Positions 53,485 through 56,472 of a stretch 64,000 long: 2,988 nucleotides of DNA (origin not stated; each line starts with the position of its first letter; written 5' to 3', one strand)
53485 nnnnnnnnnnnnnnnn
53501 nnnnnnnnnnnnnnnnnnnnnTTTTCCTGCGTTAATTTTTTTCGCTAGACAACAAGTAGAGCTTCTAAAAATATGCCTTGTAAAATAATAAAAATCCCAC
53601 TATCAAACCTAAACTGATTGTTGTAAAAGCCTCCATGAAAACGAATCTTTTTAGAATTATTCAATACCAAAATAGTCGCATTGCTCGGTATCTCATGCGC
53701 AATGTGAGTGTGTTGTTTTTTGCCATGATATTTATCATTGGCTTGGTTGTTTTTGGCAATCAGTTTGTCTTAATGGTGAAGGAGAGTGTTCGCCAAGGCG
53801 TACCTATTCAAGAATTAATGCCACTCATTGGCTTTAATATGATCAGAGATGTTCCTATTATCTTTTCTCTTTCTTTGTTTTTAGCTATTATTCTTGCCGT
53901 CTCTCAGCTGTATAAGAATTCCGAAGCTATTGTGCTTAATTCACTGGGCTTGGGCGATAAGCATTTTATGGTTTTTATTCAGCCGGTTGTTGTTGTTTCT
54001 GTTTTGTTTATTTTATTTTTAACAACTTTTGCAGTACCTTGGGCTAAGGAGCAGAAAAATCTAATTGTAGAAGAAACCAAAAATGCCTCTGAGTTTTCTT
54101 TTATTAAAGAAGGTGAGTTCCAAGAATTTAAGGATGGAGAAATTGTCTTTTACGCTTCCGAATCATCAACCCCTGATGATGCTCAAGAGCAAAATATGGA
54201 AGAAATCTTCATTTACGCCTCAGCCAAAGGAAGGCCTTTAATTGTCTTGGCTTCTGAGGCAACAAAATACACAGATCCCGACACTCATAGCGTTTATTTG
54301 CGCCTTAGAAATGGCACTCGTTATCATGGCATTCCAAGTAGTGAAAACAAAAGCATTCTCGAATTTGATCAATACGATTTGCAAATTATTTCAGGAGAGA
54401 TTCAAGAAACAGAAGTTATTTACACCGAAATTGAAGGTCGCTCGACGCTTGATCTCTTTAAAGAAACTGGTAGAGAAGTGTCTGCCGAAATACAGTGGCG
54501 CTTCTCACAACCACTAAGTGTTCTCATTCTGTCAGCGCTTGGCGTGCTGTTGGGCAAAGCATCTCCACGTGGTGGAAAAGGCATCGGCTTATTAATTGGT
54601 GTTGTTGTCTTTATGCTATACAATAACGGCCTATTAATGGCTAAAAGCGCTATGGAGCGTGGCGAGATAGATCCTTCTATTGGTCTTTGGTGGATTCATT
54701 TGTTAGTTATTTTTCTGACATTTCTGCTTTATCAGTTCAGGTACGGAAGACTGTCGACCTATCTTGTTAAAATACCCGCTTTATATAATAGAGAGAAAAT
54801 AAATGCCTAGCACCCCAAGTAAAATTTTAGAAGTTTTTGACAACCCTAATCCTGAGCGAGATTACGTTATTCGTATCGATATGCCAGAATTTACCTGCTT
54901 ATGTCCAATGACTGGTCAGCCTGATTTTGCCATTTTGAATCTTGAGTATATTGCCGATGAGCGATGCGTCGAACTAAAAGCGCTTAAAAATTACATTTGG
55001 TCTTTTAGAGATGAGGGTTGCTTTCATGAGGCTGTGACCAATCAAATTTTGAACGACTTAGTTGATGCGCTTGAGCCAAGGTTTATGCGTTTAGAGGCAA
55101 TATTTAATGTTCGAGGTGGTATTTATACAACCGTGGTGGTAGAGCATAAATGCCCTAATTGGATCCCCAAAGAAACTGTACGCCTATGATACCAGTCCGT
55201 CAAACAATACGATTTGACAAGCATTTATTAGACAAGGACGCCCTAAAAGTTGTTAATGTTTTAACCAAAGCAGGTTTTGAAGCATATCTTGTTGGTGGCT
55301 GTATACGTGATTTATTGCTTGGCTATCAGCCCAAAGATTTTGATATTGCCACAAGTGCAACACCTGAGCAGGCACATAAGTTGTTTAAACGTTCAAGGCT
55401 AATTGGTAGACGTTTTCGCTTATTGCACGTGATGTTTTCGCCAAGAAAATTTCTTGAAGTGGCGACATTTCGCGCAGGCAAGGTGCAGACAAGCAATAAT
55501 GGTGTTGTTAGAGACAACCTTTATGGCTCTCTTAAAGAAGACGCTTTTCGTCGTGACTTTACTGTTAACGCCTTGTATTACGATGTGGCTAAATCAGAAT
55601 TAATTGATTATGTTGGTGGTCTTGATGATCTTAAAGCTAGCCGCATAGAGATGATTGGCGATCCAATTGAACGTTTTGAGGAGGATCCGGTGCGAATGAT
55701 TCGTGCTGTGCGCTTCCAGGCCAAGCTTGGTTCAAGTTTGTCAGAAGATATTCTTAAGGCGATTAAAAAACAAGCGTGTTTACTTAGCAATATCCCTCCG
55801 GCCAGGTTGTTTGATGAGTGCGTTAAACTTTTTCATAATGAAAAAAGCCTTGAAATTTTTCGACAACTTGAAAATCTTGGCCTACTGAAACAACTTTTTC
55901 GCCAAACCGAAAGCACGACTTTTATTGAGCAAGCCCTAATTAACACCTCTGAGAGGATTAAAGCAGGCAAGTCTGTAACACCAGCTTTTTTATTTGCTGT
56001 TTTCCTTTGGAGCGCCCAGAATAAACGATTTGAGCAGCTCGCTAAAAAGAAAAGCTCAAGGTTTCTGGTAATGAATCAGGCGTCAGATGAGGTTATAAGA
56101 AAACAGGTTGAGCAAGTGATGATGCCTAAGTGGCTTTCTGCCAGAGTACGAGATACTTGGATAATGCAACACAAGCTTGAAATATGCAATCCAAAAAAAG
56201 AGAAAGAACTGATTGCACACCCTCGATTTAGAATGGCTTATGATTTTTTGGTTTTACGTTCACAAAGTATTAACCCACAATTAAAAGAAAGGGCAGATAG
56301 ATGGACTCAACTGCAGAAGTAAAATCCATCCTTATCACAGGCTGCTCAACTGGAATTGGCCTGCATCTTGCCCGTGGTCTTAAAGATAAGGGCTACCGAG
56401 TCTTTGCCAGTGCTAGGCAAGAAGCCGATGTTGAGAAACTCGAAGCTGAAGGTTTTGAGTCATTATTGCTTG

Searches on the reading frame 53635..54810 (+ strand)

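Call 75: search_protein_families(library=pfam, proteins=[window:53635-54810:+])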
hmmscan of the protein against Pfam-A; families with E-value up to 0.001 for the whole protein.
window:53635-54810:+ (391 aa): 1 family
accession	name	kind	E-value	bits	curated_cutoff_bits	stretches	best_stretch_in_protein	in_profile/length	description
PF03739.19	LptF_LptG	-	5.3e-61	207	27.9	1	18-366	1-351/353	Lipopolysaccharide export system permease LptF/LptG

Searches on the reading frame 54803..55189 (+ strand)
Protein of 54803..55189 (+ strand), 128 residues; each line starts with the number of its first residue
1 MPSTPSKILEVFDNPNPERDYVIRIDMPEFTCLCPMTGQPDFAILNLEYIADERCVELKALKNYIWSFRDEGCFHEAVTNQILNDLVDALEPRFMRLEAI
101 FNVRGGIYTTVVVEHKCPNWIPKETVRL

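Call 75: search_protein_families(library=pfam, proteins=[window:54803-55189:+])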
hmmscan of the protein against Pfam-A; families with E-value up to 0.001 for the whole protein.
window:54803-55189:+ (128 aa): 1 family
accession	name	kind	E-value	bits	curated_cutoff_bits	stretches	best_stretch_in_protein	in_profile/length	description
PF14489.11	QueF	-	2.7e-32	111.3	27.3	1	40-117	1-78/81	QueF-like protein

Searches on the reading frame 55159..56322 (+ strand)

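Call 75: search_protein_families(library=pfam, proteins=[window:55159-56322:+])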
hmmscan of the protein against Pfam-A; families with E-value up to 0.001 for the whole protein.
window:55159-56322:+ (387 aa): 3 families
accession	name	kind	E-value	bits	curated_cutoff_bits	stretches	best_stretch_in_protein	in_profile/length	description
PF01743.26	PolyA_pol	-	1.9e-37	128.9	23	1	42-163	1-125/126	Poly A polymerase head domain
PF12626.12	PolyA_pol_arg_C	-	1.4e-19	70.7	22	1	305-386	9-89/119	Polymerase A arginine-rich C-terminus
PF12627.12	PolyA_pol_RNAbd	-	7.1e-16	58.2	22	1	194-251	4-61/64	Probable RNA and SrmB- binding site of polymerase A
